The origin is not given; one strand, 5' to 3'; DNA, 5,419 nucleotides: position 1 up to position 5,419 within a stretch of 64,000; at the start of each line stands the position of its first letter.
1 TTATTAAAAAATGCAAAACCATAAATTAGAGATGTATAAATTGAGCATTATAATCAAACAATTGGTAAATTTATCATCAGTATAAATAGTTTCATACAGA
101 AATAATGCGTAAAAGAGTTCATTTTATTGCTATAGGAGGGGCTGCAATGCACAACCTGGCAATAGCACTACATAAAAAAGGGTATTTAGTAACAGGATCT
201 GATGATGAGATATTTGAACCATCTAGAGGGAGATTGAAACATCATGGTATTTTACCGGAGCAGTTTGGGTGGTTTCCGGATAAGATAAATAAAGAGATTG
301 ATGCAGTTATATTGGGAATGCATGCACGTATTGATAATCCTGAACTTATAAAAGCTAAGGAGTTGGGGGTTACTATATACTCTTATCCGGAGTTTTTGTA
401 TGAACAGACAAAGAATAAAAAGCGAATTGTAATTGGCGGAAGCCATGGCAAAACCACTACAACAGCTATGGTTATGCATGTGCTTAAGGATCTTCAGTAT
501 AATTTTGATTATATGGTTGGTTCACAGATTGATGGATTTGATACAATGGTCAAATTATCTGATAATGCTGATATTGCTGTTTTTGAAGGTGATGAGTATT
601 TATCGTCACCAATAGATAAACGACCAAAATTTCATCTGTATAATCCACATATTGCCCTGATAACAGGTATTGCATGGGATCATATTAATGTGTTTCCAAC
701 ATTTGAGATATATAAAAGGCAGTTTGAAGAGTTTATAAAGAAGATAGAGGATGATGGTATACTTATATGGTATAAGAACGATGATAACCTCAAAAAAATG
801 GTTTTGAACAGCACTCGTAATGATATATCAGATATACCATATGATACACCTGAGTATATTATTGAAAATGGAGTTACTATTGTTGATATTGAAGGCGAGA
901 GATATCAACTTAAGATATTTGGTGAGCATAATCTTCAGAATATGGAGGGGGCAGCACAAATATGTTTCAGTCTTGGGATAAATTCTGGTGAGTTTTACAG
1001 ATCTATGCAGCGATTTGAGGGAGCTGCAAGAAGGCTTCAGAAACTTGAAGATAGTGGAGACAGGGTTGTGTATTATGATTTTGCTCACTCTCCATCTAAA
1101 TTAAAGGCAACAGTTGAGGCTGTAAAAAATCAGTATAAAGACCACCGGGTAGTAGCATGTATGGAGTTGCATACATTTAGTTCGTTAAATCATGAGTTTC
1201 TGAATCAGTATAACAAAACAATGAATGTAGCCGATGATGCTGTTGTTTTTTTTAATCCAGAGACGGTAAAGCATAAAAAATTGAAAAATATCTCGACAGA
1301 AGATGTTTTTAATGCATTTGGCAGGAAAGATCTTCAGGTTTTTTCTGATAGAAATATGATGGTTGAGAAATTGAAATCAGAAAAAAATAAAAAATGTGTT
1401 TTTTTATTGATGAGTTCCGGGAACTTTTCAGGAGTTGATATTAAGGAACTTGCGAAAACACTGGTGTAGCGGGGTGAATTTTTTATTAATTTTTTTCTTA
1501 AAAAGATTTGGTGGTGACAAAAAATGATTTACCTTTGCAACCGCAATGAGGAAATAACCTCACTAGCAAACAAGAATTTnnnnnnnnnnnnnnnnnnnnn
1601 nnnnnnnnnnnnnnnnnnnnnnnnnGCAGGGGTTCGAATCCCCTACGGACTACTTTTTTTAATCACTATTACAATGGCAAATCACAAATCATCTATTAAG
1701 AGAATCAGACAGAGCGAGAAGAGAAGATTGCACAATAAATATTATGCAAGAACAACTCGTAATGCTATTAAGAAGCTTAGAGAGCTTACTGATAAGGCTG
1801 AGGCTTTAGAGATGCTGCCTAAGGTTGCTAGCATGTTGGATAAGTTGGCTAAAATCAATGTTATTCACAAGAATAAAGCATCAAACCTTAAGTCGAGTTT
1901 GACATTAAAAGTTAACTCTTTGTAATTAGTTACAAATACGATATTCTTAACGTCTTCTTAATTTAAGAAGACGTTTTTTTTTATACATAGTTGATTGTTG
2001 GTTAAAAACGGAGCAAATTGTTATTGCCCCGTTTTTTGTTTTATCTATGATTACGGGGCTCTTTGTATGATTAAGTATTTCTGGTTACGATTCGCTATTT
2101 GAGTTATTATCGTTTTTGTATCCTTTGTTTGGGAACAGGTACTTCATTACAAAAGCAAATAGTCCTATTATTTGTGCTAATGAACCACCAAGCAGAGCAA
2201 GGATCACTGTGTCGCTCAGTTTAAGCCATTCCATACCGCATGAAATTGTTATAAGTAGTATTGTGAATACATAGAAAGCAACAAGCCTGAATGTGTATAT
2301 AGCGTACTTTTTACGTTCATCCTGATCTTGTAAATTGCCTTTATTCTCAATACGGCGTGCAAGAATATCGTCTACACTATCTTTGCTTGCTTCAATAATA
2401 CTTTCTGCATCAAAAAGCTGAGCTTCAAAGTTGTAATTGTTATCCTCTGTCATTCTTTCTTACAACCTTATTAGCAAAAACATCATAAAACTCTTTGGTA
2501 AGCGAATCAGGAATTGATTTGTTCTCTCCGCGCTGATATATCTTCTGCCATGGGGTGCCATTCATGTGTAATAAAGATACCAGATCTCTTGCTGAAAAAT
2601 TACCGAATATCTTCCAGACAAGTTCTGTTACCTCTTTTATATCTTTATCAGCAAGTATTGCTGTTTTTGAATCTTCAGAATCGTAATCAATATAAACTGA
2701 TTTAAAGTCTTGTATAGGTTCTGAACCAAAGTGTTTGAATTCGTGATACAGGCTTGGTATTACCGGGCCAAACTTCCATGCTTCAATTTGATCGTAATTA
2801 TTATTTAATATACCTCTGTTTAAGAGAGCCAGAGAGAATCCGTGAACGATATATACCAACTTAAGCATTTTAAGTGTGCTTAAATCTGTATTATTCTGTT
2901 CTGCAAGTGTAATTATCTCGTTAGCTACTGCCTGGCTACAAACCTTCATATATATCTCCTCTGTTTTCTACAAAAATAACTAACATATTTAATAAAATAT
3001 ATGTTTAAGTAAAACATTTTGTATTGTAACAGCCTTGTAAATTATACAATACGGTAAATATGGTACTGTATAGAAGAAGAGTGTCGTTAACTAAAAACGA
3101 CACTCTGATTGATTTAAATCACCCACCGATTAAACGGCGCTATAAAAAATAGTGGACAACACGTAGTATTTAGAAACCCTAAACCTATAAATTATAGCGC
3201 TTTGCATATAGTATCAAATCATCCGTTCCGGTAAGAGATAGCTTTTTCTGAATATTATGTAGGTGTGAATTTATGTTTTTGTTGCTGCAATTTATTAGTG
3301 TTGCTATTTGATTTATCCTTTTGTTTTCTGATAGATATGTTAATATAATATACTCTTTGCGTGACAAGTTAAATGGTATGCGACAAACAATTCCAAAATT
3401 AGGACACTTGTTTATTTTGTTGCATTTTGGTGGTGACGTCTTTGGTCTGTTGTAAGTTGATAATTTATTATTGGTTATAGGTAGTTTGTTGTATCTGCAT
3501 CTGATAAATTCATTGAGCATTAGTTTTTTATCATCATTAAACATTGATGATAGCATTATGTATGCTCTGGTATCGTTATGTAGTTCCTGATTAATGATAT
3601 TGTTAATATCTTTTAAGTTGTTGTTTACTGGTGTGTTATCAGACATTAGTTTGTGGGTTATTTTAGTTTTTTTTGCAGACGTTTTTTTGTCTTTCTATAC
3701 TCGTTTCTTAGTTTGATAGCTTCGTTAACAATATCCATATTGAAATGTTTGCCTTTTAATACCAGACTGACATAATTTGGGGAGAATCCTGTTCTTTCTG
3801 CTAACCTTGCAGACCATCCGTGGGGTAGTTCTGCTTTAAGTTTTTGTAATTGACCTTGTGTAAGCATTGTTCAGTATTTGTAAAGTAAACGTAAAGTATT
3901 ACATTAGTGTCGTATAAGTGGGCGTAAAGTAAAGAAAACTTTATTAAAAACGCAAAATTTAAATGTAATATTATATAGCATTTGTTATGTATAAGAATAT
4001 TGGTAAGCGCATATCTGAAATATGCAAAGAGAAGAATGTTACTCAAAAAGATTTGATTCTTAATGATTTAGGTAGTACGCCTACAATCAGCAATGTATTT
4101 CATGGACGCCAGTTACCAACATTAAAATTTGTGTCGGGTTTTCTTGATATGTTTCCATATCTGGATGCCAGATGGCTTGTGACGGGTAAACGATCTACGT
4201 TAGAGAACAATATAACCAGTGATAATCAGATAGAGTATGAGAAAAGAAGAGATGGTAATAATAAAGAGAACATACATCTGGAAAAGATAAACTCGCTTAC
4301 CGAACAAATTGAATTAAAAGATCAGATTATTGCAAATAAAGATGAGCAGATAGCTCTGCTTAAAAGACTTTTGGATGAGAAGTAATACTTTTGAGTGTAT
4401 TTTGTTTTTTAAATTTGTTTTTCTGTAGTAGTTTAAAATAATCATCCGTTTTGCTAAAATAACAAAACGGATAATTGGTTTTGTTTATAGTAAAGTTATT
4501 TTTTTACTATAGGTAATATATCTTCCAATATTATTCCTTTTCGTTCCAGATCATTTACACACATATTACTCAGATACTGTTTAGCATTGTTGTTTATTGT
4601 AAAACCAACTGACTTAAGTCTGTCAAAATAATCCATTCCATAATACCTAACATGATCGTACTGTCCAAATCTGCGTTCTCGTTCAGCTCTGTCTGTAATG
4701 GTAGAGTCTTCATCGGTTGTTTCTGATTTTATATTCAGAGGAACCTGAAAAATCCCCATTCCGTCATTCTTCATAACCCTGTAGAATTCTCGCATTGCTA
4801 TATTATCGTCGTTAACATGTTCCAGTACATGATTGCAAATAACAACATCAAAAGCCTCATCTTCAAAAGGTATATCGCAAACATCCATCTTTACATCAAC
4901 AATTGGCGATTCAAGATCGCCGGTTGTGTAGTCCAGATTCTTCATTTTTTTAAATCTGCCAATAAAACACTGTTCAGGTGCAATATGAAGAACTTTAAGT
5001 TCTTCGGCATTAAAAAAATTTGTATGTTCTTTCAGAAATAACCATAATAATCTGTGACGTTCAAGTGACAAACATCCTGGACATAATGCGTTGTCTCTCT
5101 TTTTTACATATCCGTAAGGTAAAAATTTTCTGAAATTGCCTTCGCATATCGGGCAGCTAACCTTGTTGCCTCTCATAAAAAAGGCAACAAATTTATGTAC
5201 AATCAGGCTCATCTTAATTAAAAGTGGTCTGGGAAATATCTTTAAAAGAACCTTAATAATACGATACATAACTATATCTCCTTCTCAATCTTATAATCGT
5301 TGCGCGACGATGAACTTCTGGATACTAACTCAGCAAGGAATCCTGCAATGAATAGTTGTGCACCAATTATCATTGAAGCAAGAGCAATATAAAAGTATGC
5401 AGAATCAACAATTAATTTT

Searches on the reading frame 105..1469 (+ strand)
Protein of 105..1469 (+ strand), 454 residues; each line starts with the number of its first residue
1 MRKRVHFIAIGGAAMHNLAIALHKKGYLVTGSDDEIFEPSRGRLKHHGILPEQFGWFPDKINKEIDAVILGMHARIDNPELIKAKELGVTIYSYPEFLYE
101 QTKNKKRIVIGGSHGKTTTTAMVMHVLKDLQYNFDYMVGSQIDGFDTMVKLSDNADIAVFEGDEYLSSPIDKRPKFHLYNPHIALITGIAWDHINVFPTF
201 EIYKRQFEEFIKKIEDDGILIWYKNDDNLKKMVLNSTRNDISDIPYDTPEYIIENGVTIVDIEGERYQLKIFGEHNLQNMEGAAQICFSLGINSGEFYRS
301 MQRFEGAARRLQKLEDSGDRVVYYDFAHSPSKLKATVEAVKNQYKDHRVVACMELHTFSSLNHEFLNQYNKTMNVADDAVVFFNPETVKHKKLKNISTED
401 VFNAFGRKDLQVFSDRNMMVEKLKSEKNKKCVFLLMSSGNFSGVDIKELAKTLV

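Call 19: search_protein_families(library=pfam, proteins=[window:105-1469:+], max_evalue=0.001)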
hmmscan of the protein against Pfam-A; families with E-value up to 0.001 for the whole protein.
window:105-1469:+ (454 aa): 3 families
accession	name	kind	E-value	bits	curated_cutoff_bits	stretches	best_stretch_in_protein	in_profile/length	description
PF08245.18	Mur_ligase_M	-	9.6e-19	68.6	24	1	110-284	1-197/200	Mur ligase middle domain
PF01225.30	Mur_ligase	-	3.1e-10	40.7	21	1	5-104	2-93/95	Mur ligase family, catalytic domain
PF02875.26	Mur_ligase_C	-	1e-09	39.7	28.4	1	309-439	1-127/127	Mur ligase, glutamate ligase domain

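Call 65: find_encoding_contigs(protein=window:105-1469:+, flank=10000, max_places=1)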
Protein window:105-1469:+ (454 aa): 1 contig read that carries it; 1 place shown.
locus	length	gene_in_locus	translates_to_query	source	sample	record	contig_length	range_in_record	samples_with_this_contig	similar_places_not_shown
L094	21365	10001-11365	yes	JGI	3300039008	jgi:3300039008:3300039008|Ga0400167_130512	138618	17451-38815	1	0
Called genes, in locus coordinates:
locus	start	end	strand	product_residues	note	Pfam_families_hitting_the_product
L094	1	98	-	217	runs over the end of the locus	PF14681:UPRTase, PF00156:Pribosyltran (weak)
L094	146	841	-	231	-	PF20582:UPF0758_N, PF04002:RadC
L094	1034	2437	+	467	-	PF00206:Lyase_1, PF10415:FumaraseC_C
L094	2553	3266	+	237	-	-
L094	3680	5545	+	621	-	PF01642:MM_CoA_mutase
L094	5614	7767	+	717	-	PF01642:MM_CoA_mutase, PF02310:B12-binding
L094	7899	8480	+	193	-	-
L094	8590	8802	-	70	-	-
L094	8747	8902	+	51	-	-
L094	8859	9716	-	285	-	PF00753:Lactamase_B, PF23023:Anti-Pycsar_Apyc1 (faint)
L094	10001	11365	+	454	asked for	PF01225:Mur_ligase, PF08245:Mur_ligase_M, PF02875:Mur_ligase_C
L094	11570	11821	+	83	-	PF01649:Ribosomal_S20p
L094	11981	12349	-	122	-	-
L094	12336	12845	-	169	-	PF13274:SocA_Panacea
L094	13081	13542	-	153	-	PF00196:GerE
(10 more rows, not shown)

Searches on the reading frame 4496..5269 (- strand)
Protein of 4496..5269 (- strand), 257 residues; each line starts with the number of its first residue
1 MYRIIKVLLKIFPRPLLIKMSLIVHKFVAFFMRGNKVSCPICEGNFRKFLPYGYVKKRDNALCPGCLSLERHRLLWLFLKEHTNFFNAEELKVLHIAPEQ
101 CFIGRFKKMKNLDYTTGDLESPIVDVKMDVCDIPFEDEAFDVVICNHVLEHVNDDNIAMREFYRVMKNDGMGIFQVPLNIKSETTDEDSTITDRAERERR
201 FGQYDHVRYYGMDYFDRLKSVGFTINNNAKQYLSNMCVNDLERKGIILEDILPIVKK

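Call 19: search_protein_families(library=pfam, proteins=[window:4496-5269:-], max_evalue=0.001)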
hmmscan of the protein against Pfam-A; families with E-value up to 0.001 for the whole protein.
window:4496-5269:- (257 aa): 6 families
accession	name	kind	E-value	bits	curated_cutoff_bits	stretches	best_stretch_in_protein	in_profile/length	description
PF08241.18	Methyltransf_11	-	3.4e-14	53.7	21.2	1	125-173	46-94/95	Methyltransferase domain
PF13489.12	Methyltransf_23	-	2e-08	34.6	27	1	127-194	69-124/164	Methyltransferase domain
PF13649.12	Methyltransf_25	-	3.1e-08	34.6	27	1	126-170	51-97/97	Methyltransferase domain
PF08242.18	Methyltransf_12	-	5e-07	30.8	30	1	123-171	48-97/98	Methyltransferase domain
PF13847.12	Methyltransf_31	-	1.1e-06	28.9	27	1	129-176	62-111/145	Methyltransferase domain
PF01209.24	Ubie_methyltran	-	0.00013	21.8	20.1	1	126-170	103-147/233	ubiE/COQ5 methyltransferase family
